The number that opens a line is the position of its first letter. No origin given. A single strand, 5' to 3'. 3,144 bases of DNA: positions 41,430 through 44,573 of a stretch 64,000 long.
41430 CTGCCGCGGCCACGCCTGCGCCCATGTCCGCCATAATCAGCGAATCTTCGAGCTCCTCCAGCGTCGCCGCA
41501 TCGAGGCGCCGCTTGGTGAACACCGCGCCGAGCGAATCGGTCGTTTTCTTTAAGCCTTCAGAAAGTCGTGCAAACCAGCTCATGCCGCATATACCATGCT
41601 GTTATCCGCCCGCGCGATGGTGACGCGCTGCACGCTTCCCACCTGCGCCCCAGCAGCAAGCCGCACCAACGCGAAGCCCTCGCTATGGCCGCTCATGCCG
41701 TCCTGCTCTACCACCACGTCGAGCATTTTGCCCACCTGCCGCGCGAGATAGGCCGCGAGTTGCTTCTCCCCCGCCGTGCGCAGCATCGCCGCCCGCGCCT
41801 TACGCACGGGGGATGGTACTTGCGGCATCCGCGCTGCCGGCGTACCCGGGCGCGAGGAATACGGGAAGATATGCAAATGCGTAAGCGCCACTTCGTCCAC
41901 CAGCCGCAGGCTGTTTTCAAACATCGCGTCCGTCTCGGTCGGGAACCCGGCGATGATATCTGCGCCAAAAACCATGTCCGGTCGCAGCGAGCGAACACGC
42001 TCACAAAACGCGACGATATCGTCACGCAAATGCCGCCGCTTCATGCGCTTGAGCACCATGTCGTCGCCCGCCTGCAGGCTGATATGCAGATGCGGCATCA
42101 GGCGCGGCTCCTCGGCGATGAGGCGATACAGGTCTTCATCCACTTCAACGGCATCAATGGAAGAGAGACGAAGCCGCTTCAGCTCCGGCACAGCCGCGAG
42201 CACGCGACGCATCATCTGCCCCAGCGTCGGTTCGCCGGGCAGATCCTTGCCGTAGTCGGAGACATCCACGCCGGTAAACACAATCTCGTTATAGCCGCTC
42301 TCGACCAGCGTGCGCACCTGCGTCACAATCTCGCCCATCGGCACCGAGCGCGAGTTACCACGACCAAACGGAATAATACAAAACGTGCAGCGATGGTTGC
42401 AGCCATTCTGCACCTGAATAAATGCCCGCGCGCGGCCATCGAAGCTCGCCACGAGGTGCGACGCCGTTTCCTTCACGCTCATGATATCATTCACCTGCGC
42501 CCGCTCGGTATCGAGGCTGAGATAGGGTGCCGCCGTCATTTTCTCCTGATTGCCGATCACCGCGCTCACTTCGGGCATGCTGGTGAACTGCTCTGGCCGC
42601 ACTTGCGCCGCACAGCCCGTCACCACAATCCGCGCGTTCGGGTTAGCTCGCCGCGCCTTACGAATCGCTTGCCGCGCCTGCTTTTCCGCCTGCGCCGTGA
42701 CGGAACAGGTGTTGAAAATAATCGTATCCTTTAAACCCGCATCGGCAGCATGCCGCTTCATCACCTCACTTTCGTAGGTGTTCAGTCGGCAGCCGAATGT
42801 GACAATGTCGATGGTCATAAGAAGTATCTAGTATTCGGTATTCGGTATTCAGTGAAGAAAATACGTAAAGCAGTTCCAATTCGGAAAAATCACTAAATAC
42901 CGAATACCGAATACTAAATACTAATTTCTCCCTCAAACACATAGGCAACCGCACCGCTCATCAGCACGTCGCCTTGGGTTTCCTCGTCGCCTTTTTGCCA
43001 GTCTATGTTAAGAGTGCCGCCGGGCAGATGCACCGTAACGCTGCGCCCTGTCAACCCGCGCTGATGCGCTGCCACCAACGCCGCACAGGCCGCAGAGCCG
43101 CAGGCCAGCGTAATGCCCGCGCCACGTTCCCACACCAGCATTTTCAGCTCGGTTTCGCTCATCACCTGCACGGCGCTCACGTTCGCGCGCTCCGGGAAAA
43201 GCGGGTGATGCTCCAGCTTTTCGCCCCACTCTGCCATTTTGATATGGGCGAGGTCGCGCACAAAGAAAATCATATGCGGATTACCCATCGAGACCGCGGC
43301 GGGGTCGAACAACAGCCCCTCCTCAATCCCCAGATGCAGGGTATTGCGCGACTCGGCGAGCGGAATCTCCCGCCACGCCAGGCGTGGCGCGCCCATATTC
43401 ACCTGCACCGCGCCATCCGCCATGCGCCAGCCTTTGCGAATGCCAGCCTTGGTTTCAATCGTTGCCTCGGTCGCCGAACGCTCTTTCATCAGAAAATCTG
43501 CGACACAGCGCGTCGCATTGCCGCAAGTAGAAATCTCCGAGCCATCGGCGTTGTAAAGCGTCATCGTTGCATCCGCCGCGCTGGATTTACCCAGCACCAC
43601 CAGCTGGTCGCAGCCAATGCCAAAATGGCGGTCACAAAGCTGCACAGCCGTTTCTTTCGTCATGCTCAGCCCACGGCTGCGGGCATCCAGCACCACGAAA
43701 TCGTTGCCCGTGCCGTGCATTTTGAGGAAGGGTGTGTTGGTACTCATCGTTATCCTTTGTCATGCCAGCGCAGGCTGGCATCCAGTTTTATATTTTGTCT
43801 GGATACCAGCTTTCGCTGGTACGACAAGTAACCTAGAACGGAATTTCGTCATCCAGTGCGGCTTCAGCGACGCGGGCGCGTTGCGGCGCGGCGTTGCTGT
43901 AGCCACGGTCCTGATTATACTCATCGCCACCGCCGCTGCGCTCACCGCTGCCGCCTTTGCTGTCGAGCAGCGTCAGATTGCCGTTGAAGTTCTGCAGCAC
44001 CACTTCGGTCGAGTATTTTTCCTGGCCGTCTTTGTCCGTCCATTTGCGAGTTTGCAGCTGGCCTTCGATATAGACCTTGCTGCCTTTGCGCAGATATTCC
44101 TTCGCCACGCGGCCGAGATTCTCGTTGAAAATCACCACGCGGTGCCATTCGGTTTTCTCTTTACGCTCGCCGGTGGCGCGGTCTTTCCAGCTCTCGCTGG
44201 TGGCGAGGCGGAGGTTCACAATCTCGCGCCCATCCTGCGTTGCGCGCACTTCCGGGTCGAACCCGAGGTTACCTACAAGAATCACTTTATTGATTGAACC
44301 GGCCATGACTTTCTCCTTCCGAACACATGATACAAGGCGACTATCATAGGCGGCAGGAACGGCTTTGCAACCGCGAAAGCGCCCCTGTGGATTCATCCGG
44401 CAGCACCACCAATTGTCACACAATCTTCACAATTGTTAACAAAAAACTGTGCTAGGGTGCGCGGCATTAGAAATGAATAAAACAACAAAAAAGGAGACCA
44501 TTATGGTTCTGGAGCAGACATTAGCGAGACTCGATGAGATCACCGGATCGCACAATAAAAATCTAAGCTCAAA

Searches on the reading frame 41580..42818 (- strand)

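Call 9: search_protein_families(library=pfam, proteins=[window:41580-42818:-], max_evalue=0.01)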
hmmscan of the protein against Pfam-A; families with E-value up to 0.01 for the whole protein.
window:41580-42818:- (412 aa): 4 families
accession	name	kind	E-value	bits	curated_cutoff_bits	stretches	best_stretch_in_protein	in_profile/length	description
PF04055.27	Radical_SAM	-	5.4e-26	92.2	29.5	1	134-307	1-166/166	Radical SAM superfamily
PF00919.26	UPF0004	-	2.4e-19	69.6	27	1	3-89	2-98/98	Uncharacterized protein family UPF0004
PF02310.24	B12-binding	-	0.0014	18.9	32.1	1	34-96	55-118/121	B12 binding domain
PF07451.17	SpoVAD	-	0.0021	17.3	22.1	1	9-88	104-183/329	Stage V sporulation protein AD (SpoVAD)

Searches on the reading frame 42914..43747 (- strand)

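Call 9: search_protein_families(library=pfam, proteins=[window:42914-43747:-], max_evalue=0.01)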
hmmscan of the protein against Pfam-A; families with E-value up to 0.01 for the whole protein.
window:42914-43747:- (277 aa): 2 families
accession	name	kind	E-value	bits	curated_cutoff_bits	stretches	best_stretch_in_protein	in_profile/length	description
PF01678.24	DAP_epimerase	-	2e-54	183.3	34.7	2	151-265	2-116/121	Diaminopimelate epimerase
PF02567.21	PhzC-PhzF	-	0.0036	17.3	27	1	68-176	60-174/281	Phenazine biosynthesis-like protein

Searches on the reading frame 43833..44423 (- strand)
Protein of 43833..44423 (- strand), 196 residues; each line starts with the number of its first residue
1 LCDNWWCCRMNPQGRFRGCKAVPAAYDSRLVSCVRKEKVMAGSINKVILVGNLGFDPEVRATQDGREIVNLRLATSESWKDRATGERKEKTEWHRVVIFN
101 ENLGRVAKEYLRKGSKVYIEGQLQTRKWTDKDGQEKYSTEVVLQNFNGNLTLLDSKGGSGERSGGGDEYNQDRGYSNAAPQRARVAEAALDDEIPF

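Call 15: search_protein_families(library=pfam, proteins=[window:43833-44423:-], max_evalue=0.0001)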
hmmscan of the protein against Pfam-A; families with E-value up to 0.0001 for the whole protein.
window:43833-44423:- (196 aa): 1 family
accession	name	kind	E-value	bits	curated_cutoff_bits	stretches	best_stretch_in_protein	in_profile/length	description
PF00436.31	SSB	-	1.2e-36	125.4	26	1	44-146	1-101/104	Single-strand binding protein family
